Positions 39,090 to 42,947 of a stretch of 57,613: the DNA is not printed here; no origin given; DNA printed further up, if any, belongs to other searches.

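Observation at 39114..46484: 2456-aa secreted array of PLAT/LH2-like modules encoded directly after virB4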

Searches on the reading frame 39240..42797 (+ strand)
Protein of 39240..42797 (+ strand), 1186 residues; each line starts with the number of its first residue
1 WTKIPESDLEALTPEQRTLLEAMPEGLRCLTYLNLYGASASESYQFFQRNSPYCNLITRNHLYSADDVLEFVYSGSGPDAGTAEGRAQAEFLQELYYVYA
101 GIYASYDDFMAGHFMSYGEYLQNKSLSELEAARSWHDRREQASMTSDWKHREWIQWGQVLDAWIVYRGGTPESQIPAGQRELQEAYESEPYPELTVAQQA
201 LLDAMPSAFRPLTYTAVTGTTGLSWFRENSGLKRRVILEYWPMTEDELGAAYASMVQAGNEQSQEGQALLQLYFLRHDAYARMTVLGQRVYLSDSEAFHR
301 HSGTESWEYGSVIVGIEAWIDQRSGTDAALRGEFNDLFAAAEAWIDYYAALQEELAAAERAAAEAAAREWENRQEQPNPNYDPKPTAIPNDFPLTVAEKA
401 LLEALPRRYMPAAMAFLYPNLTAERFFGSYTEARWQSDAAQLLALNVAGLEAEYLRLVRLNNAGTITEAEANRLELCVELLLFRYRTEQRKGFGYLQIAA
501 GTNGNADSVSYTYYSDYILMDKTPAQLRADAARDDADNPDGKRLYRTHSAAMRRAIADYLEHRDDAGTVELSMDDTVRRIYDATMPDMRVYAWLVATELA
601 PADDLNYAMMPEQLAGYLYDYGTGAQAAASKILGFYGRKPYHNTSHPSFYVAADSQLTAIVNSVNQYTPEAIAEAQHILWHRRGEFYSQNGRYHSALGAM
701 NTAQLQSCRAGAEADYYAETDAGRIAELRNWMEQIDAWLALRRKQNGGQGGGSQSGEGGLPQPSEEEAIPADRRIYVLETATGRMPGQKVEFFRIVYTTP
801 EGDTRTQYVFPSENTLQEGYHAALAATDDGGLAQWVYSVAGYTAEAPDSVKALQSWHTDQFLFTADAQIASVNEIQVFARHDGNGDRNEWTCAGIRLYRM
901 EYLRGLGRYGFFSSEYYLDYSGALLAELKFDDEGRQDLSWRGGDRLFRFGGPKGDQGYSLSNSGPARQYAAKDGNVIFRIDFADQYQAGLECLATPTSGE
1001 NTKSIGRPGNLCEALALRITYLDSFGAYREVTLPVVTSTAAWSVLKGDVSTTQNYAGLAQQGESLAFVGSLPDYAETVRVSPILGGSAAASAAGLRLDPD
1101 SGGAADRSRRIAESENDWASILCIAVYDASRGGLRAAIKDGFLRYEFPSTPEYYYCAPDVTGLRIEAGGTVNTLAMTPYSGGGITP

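Call 31: search_solved_structures(query=A3, max_evalue=1, show_alignments=2)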
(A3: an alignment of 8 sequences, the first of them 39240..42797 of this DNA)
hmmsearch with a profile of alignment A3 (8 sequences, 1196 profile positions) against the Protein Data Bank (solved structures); distinct sequences matched with E-value up to 1: 0.

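Call 47: predict_structure(alignment_id=A3)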
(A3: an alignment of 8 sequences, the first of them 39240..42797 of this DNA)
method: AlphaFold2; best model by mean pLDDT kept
length: 1186 residues; sequences in the alignment: 8
mean_pLDDT: 62.5   pTM: 0.35
mean pLDDT of the five models: 62.5, 58.8, 58.3, 57.8, 54.9
residues with pLDDT >= 90: 39; 70-90: 507; 50-70: 237; < 50: 403
segments of 3 or more residues with pLDDT < 50: 285-296, 301-306, 325-332, 502-504, 566-571, 601-683, 747-767, 782-789, 812-817, 827-836, 838-840, 845-858, 881-892, 908-915, 931-945, 951-957, 963-978, 980-1015, 1024-1028, 1034-1077, 1113-1186
pLDDT, mean of each block of 10 residues (from residue 1): 80 82 84 79 84 86 86 80 82 87 70 62 79 83 75 82 81 67 78 85 84 82 88 85 80 79 84 77 44 48 50 65 52 64 79 64 65 81 83 78 88 84 87 90 91 92 88 93 86 82 65 73 79 82 83 86 49 72 69 65 40 45 41 38 32 33 34 37 59 68 81 82 80 87 59 23 40 69 41 70 65 50 51 48 47 42 74 64 40 66 55 48 65 39 49 45 38 38 38 28 26 48 49 43 29 27 38 49 53 55 52 44 44 30 30 36 29 39 29
secondary structure, 60 per line:
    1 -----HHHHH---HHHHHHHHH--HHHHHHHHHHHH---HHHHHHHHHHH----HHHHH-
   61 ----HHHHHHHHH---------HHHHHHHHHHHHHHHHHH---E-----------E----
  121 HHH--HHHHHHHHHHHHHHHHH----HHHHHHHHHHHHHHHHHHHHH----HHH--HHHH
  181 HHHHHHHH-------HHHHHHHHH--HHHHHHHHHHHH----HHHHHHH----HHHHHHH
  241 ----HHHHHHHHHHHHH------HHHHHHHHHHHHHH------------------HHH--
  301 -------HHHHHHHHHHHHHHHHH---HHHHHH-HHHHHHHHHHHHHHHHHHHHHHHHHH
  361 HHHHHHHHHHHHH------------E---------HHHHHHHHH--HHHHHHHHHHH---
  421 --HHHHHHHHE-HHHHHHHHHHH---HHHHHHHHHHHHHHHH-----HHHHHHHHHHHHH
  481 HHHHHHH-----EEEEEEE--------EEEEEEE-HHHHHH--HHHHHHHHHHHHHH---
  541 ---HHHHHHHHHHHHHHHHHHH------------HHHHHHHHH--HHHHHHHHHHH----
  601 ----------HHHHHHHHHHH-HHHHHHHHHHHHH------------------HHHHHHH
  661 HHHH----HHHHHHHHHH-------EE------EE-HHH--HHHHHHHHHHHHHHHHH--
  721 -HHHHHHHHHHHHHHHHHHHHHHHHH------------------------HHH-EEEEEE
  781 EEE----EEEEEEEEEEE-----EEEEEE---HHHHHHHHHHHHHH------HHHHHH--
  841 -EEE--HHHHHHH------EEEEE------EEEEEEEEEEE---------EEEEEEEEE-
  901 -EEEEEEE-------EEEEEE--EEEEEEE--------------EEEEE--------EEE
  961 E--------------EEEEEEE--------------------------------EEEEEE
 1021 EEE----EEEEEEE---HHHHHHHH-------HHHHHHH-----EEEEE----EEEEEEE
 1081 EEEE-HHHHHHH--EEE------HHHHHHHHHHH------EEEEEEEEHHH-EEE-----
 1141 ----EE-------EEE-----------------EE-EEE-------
elements in order (helices of 4 or more, strands of 3 or more residues): H6-10 H14-22 H25-36 H40-50 H55-59 H65-73 H83-100 H126-142 H147-167 H177-188 H196-204 H207-218 H223-229 H234-240 H245-257 H264-277 H308-324 H328-333 H335-373 H396-404 H407-417 H423-430 H433-443 H447-462 H468-487 E493-499 E508-514 H516-521 H524-537 H544-562 H575-583 H586-596 H611-621 H623-635 H654-664 H669-678 H702-718 H722-746 E775-783 E788-798 E804-809 H813-826 H833-838 E842-844 H847-853 E860-864 E871-881 E891-899 E902-908 E916-921 E924-930 E945-949 E958-961 E976-982 E1015-1023 E1028-1034 H1038-1045 H1053-1059 E1065-1069 E1074-1084 H1086-1092 E1095-1097 H1104-1114 E1121-1128 E1133-1135 E1154-1156 E1177-1179

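Call 56: fold_search(model_id=the predicted structure, library=pdb)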
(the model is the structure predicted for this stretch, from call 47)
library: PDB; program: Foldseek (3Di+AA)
matches with E <= 10: 85; with E <= 0.001: 0
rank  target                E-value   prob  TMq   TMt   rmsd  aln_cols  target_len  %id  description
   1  1kho_A                3.5e-01  0.16  0.07  0.18  29.3       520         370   11  Crystal Structure Analysis of Clostridium perfringens alpha-Toxin Isolated from Avian Strain SWCP (released 2002-06-19)
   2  8w1a_A                3.7e-01  0.10  0.04  0.11  22.2       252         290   10  Cryo-EM Structure of KSHV ORF74 Apo Dimer at 2.8A (released 2025-08-27)
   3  8ghb                  6.8e-01  0.44  0.06  0.10  11.5       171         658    9  The structure of h12-LOX in monomeric form (released 2023-08-09)
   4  9ngz_A                1.1e+00  0.02  0.04  0.06  38.8       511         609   10  Cryo-EM structure of Serendipita indica sulfate transporter SiSulT in Apo state (released 2026-03-11)
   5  7fik_N                1.2e+00  0.04  0.06  0.08  30.1       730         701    9  The cryo-EM structure of the CR subunit from X. laevis NPC (released 2022-11-09)
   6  1qm6_A                1.4e+00  0.20  0.08  0.22  23.8       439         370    9  Closed form of Clostridium perfringens alpha-toxin strain NCTC8237 (released 1999-09-27)
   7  9d94_Jd               1.4e+00  0.03  0.06  0.13  21.9       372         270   10  Mycobacteriophage Bxb1 portal and connector assembly - Composite map and model (released 2024-09-25)
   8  7u9z_A                1.6e+00  0.03  0.06  0.03  33.1       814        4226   10  Structure of PKA phosphorylated human RyR2-R2474S in the open state (released 2022-08-03)
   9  5fzt_A                1.6e+00  0.04  0.04  0.12  35.3       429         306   10  The crystal structure of R7R8 in complex with a DLC1 fragment. (released 2016-04-27)
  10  8qai_A                1.8e+00  0.04  0.05  0.11  31.5       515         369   10  X-ray crystal structure of a de novo designed single-chain parallel coiled-coil alpha-helical barrel with 7 inner heli (released 2024-07-03)
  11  8ghc_B                1.8e+00  0.21  0.06  0.10  11.9       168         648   10  The structure of h12-LOX in dimeric form (released 2023-08-09)
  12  7aor_d                1.8e+00  0.04  0.05  0.09  31.7       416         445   12  mt-SSU from Trypanosoma cruzi in complex with mt-IF-3. (released 2021-04-28)
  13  7mnl_B                1.9e+00  0.03  0.06  0.09  31.7       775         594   10  Crystal structure of the N-terminal domain of NUP358/RanBP2 (residues 1-752) in complex with Fab fragment (released 2022-06-15)
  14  1ca1                  2.0e+00  0.10  0.07  0.18  25.5       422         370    8  ALPHA-TOXIN FROM CLOSTRIDIUM PERFRINGENS (released 1999-05-04)
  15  7mnm_B                2.1e+00  0.03  0.06  0.09  31.8       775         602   11  Crystal structure of the N-terminal domain of NUP358/RanBP2 (residues 1-752) T585M mutant in complex with Fab fragment (released 2022-06-15)
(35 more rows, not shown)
